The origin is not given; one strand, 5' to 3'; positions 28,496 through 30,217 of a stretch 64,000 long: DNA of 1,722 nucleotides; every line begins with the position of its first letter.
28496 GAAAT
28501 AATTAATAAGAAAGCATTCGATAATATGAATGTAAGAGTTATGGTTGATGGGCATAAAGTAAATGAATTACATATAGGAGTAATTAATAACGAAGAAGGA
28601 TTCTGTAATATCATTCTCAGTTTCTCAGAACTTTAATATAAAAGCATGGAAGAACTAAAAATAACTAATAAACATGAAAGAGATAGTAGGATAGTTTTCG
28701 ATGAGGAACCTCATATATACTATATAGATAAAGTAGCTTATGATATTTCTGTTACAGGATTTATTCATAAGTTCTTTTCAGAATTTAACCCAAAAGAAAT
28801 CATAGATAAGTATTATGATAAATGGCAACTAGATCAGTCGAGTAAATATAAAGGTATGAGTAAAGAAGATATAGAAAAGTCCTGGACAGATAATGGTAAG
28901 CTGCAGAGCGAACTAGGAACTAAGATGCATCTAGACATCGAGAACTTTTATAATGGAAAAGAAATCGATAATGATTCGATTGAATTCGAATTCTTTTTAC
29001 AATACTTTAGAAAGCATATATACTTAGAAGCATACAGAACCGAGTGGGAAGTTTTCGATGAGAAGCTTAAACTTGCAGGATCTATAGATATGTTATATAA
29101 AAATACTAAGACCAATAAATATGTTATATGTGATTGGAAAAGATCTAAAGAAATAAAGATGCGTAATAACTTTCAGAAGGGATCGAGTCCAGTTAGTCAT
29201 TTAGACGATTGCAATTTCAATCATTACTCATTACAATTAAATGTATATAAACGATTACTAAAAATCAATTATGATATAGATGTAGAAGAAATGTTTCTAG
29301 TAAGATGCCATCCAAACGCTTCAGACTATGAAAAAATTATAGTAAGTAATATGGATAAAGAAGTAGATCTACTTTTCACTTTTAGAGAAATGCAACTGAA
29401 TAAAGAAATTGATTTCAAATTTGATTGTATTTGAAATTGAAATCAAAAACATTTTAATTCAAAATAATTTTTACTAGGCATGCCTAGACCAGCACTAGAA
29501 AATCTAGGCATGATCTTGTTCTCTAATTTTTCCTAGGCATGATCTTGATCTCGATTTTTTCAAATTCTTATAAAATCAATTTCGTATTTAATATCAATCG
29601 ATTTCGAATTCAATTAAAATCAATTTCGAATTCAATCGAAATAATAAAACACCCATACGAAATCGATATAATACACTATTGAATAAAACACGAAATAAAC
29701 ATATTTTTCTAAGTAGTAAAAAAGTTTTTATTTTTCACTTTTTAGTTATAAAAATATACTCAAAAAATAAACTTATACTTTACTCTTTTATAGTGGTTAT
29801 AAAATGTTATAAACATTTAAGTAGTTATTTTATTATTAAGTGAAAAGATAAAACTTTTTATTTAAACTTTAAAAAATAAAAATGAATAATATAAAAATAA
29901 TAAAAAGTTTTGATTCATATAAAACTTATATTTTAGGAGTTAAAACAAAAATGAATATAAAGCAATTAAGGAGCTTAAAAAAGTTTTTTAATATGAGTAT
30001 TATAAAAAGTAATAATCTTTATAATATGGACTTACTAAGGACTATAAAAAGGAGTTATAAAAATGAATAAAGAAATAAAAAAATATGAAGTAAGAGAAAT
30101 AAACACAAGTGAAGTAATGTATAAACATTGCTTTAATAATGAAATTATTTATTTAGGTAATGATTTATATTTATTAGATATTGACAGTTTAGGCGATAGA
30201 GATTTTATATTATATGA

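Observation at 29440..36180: Hyper-AT island with RadC/JAB gene, triplicated promoter-leader and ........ boundary clusters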

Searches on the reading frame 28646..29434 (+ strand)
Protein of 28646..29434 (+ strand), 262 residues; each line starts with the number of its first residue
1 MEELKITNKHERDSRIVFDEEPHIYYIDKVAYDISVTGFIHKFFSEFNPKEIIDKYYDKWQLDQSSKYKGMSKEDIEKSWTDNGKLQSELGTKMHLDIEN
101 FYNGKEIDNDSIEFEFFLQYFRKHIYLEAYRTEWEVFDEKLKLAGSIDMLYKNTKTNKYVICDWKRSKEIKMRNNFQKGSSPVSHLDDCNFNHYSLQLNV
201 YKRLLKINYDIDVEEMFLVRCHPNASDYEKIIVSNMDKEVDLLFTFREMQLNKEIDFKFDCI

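Call 13: search_protein_families(library=pfam, proteins=[window:28646-29434:+], max_evalue=0.01)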
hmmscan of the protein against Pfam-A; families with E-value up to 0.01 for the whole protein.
window:28646-29434:+ (262 aa): 1 family
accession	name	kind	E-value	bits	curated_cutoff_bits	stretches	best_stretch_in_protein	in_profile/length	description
PF12705.13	PDDEXK_1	-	0.0011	19.3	22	1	133-221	114-189/247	PD-(D/E)XK nuclease superfamily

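Call 18: search_protein_families(library=phrogs, proteins=[window:28646-29434:+], max_evalue=0.001)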
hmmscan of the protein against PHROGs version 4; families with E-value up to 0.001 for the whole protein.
window:28646-29434:+ (262 aa): 3 families
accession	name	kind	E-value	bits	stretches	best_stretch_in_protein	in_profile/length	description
phrog_298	-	DNA, RNA and nucleotide metabolism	7.2e-22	79.1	1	8-248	41-254/293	exonuclease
phrog_1674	-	DNA, RNA and nucleotide metabolism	7.6e-05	23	1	83-182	80-168/276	exonuclease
phrog_466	-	DNA, RNA and nucleotide metabolism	0.00027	21.3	1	84-172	208-302/446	exonuclease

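Call 19: find_related_loci(query=window:28646-29434:+, collection=viral_contigs, flank=10000)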
Query window:28646-29434:+ (262 aa) in viral_contigs; peptide patterns used: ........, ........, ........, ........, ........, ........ (x = any residue, [..] = any of these).
599 stretches matched a pattern (row limit reached: there are more); 596 encode a relative of the query (tblastn E <= 1e-3); the best 80 are kept; 80 distinct loci.
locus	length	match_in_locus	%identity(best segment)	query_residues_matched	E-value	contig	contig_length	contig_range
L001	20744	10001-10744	46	3-249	3e-64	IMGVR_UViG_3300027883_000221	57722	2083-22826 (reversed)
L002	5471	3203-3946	46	3-249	3e-64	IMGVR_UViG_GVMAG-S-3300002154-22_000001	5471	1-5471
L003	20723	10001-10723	46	4-240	1e-60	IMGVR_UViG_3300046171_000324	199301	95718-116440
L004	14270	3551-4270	45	4-244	1e-60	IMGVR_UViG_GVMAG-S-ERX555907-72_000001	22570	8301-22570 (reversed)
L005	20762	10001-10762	45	4-247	5e-60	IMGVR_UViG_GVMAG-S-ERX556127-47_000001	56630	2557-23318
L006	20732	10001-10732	43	4-249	1e-59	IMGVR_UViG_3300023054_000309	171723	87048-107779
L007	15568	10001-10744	43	1-248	2e-57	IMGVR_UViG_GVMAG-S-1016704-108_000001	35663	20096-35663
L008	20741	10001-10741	44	1-243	2e-55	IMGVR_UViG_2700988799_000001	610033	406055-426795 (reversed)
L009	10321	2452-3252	35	4-248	4e-43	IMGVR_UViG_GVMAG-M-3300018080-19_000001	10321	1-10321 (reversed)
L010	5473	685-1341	32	13-230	2e-23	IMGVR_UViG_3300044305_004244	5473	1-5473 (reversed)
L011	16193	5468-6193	30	18-246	7e-20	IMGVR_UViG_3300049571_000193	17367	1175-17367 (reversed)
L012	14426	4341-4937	32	16-206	7e-18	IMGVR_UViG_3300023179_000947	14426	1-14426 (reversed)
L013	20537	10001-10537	32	35-205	5e-17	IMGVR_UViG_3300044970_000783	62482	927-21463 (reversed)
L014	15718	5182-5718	32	35-205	5e-17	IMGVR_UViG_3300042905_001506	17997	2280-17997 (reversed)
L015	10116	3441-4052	33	12-205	6e-17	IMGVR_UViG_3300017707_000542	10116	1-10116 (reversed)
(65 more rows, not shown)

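Call 57: search_protein_families(library=ncbifam, proteins=[window:28646-29431:+], max_evalue=0.01)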
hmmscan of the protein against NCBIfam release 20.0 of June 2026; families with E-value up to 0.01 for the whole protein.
window:28646-29431:+ (262 aa): 1 family
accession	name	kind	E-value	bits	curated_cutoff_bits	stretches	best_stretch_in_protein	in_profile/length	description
TIGR00372.1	cas4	equivalog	0.002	18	65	1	125-224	50-128/180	CRISPR-associated protein Cas4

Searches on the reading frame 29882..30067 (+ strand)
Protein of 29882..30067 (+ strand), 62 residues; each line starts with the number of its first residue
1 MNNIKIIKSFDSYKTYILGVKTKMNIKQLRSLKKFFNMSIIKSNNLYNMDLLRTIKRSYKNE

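Call 38: search_protein_families(library=pfam, alignment_id=A3, max_evalue=0.05)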
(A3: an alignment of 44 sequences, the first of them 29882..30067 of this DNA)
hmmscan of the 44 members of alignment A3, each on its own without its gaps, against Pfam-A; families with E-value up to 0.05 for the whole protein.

A. member 1, window:29882-30067:+ (62 aa): 0 families

B. families by the number of members that match (of 44 scanned): 12 families
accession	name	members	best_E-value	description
PF18101.7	Pan3_PK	1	0.0047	Pan3 Pseudokinase domain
PF06103.16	DUF948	1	0.0056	Bacterial protein of unknown function (DUF948)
PF07813.17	LTXXQ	1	0.013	LTXXQ motif family protein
PF06269.17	DUF1029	1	0.017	Protein of unknown function (DUF1029)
PF07410.16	Phage_Gp111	1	0.019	Streptococcus thermophilus bacteriophage Gp111 protein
PF01682.24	DB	1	0.021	DB module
PF03463.20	eRF1_1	1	0.026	eRF1 domain 1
PF04002.20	RadC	1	0.026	RadC-like JAB domain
PF18869.6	HEPN_RnaseLS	1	0.032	RnaseLS-like HEPN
PF25764.1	KIF21A_4th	1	0.04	KIF21A-like domain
PF25451.1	SCP2_Rv3818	1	0.04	Rv3818-like, SCP2-like domain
PF10782.14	zf-C2HCIx2C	1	0.042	Zinc-finger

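Call 39: search_protein_families(library=phrogs, alignment_id=A3, max_evalue=0.01)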
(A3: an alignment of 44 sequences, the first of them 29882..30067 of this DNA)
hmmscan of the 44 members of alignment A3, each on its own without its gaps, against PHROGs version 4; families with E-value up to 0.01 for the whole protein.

A. member 1, window:29882-30067:+ (62 aa): 0 families

B. families by the number of members that match (of 44 scanned): 9 families
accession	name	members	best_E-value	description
phrog_22847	-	2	8.2e-05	-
phrog_30009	-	1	6.6e-09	-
phrog_5861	-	1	7.4e-09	-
phrog_26676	-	1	2.4e-06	-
phrog_38052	-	1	0.00083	-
phrog_11155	-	1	0.002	-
phrog_3958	-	1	0.0058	-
phrog_20522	-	1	0.0067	virion structural protein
phrog_26714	-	1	0.0084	-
